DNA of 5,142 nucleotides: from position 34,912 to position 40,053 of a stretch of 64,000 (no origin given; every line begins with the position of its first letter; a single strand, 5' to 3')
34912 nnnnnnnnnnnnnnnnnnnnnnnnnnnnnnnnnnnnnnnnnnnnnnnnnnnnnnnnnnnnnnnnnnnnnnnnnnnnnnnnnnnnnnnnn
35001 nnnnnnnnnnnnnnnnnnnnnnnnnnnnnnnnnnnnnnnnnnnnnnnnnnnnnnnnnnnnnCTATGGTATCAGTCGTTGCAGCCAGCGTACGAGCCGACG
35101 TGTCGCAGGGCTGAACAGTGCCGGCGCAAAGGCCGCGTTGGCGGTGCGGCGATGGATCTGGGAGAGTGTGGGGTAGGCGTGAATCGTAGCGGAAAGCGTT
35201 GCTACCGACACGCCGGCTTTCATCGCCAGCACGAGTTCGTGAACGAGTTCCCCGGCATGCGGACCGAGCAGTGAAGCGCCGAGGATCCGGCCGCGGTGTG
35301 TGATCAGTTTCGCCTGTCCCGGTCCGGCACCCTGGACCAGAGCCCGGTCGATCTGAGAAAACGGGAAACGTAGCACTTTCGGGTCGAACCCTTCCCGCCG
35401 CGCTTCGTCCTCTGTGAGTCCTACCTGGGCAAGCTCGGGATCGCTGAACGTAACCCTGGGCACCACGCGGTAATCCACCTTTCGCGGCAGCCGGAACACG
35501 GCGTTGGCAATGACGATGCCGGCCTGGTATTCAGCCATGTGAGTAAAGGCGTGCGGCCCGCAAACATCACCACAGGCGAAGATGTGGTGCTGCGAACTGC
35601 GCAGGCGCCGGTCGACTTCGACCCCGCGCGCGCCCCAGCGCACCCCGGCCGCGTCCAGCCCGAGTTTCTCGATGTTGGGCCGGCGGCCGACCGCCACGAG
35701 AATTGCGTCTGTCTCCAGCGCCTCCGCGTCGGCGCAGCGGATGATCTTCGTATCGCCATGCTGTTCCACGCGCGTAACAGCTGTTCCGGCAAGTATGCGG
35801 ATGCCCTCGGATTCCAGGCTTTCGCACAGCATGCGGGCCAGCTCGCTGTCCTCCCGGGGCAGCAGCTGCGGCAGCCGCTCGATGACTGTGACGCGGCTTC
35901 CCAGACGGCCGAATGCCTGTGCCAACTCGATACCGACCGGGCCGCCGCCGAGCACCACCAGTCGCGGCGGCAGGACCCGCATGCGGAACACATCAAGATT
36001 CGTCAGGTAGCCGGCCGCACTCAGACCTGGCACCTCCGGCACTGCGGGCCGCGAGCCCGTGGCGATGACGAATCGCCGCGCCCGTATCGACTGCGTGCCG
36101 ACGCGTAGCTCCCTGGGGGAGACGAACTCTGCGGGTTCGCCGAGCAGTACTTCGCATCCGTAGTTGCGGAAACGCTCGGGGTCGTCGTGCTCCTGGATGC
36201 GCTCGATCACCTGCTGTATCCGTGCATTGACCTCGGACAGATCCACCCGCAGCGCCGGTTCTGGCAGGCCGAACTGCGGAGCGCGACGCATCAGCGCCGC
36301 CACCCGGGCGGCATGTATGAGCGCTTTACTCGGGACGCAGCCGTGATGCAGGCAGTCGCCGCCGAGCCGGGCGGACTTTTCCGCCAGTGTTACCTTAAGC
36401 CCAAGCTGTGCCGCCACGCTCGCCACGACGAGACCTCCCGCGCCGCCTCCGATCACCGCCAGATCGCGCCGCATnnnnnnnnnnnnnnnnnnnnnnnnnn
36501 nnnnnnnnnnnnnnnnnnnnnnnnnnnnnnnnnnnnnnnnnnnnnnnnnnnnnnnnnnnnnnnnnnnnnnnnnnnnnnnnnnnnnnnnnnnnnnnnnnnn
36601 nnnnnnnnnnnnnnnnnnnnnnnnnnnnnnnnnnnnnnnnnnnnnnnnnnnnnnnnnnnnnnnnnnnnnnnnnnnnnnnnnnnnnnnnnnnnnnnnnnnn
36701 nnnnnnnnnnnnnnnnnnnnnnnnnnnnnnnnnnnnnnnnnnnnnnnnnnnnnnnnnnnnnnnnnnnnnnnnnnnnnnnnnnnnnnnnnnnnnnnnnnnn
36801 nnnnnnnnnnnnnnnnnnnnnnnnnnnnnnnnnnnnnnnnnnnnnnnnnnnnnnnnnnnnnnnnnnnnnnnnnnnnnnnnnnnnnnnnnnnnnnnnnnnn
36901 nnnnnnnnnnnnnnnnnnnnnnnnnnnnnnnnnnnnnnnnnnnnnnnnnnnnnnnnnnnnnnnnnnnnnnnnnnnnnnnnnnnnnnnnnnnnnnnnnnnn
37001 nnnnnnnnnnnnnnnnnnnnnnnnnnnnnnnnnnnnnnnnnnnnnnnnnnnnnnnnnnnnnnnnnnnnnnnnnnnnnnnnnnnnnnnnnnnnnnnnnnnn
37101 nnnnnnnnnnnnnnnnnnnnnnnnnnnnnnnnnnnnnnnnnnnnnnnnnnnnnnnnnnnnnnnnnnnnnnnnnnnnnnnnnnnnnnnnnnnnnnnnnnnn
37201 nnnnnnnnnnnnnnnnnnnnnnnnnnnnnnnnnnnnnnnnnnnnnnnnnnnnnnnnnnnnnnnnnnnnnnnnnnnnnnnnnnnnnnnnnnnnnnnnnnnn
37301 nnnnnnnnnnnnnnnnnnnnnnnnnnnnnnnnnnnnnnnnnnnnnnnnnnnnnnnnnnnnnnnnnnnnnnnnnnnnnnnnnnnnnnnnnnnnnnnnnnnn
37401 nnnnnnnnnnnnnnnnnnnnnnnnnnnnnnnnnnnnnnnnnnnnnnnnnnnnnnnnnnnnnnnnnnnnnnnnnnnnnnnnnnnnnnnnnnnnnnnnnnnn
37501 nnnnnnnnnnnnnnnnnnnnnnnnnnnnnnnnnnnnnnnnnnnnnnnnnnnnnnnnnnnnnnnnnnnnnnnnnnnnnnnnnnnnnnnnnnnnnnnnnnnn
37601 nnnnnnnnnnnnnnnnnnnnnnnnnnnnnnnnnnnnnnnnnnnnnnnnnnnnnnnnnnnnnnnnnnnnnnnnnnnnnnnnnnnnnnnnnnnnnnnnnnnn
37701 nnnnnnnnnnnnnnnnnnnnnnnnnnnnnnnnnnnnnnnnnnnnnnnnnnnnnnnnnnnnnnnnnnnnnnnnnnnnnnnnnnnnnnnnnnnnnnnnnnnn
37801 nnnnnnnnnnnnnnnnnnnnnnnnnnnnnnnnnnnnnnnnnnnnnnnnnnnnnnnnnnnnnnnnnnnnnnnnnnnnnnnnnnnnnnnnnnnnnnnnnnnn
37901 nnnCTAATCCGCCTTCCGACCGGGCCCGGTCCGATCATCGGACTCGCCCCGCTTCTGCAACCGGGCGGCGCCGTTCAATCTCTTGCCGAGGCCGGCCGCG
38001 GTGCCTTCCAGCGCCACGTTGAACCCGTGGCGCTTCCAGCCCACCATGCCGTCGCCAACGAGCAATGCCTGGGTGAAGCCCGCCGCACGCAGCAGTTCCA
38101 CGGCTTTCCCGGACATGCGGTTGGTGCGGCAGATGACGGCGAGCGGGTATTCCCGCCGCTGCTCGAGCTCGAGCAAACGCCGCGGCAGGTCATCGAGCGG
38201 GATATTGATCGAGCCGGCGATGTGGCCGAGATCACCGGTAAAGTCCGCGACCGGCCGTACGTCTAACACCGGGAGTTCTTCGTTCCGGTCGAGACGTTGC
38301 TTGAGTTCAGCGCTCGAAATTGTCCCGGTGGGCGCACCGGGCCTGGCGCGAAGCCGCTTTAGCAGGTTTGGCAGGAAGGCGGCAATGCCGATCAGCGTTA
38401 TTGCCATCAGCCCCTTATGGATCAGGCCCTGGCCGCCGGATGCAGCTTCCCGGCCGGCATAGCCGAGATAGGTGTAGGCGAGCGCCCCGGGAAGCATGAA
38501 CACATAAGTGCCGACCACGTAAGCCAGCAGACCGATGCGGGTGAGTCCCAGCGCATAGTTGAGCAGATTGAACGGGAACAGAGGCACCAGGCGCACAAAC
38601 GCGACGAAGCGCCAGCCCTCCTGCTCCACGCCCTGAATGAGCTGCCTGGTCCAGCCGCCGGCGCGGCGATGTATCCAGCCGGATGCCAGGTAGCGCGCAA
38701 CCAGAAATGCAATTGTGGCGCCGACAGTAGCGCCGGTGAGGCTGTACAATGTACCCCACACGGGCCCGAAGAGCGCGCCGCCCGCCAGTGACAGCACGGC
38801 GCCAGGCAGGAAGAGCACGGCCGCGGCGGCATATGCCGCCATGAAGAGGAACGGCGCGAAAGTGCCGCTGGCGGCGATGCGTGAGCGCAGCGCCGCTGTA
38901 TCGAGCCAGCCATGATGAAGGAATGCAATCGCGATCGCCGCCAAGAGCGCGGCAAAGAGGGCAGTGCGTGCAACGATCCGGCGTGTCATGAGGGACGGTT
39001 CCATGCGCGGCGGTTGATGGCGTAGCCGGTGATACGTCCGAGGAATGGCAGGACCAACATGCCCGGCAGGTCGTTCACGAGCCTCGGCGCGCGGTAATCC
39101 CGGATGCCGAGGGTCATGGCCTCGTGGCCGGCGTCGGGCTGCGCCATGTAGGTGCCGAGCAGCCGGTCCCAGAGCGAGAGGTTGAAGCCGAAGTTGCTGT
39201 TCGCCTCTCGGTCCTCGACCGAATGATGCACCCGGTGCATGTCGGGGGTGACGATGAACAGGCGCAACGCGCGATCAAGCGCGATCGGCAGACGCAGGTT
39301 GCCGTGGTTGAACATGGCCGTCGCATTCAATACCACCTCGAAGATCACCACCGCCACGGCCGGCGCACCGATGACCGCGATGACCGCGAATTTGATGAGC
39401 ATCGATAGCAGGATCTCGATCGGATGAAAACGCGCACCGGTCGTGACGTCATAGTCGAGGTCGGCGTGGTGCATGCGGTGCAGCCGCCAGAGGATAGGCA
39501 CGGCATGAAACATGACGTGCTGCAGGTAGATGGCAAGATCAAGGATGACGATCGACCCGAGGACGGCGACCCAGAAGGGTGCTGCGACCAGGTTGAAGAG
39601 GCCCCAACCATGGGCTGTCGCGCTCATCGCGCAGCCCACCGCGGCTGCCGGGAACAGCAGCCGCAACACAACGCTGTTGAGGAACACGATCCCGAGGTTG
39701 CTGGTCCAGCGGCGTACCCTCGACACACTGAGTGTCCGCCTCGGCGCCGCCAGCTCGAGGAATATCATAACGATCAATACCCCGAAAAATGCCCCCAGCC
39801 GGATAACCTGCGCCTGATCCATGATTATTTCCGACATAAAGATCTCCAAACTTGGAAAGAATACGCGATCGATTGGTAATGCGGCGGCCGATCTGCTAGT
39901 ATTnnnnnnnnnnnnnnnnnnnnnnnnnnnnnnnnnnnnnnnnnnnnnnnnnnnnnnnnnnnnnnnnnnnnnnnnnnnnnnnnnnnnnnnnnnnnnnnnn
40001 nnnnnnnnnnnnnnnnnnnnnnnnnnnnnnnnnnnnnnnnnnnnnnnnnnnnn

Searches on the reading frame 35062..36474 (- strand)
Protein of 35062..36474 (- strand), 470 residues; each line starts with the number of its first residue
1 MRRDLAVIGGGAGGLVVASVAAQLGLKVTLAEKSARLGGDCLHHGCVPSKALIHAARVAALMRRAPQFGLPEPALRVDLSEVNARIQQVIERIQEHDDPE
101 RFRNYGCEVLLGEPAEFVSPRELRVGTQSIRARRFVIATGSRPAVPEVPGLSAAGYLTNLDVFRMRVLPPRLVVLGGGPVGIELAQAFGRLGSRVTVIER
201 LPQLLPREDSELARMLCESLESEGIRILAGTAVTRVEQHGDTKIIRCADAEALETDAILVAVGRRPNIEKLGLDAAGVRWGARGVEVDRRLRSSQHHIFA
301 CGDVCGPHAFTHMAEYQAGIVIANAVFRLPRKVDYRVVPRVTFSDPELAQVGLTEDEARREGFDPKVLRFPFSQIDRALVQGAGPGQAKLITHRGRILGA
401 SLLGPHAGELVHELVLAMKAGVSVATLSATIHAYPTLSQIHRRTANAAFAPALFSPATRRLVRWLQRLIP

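Call 9: search_protein_families(library=pfam, proteins=[window:35062-36474:-], max_evalue=0.001)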
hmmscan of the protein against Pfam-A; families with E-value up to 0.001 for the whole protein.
window:35062-36474:- (470 aa): 16 families
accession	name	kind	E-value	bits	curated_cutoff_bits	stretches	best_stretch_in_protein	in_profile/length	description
PF07992.20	Pyr_redox_2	-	3.4e-61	207.6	26.1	1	4-318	2-291/291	Pyridine nucleotide-disulphide oxidoreductase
PF02852.28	Pyr_redox_dim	-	1.1e-29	103.2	25.3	1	338-439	1-104/110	Pyridine nucleotide-disulphide oxidoreductase, dimerisation domain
PF00070.33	Pyr_redox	-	1.2e-27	96.7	22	2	171-243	1-73/82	Pyridine nucleotide-disulphide oxidoreductase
PF03486.20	HI0933_like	-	2e-13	50.8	50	1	4-39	2-37/244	HI0933-like protein Rossmann domain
PF13738.12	Pyr_redox_3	-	1.8e-10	41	30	1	127-271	120-274/305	Pyridine nucleotide-disulphide oxidoreductase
PF12831.13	FAD_oxidored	-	3.8e-10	40.1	27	1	4-42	1-39/416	FAD dependent oxidoreductase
PF13450.12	NAD_binding_8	-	3.3e-09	37.3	21.9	1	7-42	1-36/68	NAD(P)-binding Rossmann-like domain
PF01266.30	DAO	-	6.5e-09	36.2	27.9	0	4-39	1-36/353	FAD dependent oxidoreductase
PF01134.28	GIDA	-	1e-06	28.5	22.1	1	4-59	1-53/391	Glucose inhibited division protein A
PF01262.27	AlaDh_PNT_C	-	4e-06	26.9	23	0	167-222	26-81/214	Alanine dehydrogenase/PNT, C-terminal domain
PF01494.25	FAD_binding_3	-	7.4e-06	25.8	22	0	173-203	5-35/349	FAD binding domain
PF13478.12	XdhC_C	-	2.6e-05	25.2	29.7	0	172-228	1-45/125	XdhC Rossmann domain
PF02737.24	3HCDH_N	-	3.5e-05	24.2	22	0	5-36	2-33/180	3-hydroxyacyl-CoA dehydrogenase, NAD binding domain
PF05834.18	Lycopene_cycl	-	0.00017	21.3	23.4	0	4-36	1-35/380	Lycopene cyclase protein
PF01946.23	Thi4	-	0.00026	20.7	26.2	0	2-50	17-66/235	Thi4 family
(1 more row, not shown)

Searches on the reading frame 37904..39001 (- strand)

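Call 9: search_protein_families(library=pfam, proteins=[window:37904-39001:-], max_evalue=0.001)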
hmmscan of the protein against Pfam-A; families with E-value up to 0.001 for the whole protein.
window:37904-39001:- (365 aa): 2 families
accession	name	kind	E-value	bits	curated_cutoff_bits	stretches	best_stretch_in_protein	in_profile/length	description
PF09335.16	VTT_dom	-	4.3e-23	82.6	33.9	1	65-181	1-122/123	VTT domain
PF00581.25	Rhodanese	-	7.1e-14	52.5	22.2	1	231-324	3-101/102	Rhodanese-like domain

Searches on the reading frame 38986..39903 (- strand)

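Call 9: search_protein_families(library=pfam, proteins=[window:38986-39903:-], max_evalue=0.001)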
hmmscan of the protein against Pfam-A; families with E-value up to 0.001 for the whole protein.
window:38986-39903:- (305 aa): 1 family
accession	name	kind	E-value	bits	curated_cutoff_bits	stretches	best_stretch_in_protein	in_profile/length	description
PF04116.19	FA_hydroxylase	-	1.4e-27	97.2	31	1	117-251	4-132/132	Fatty acid hydroxylase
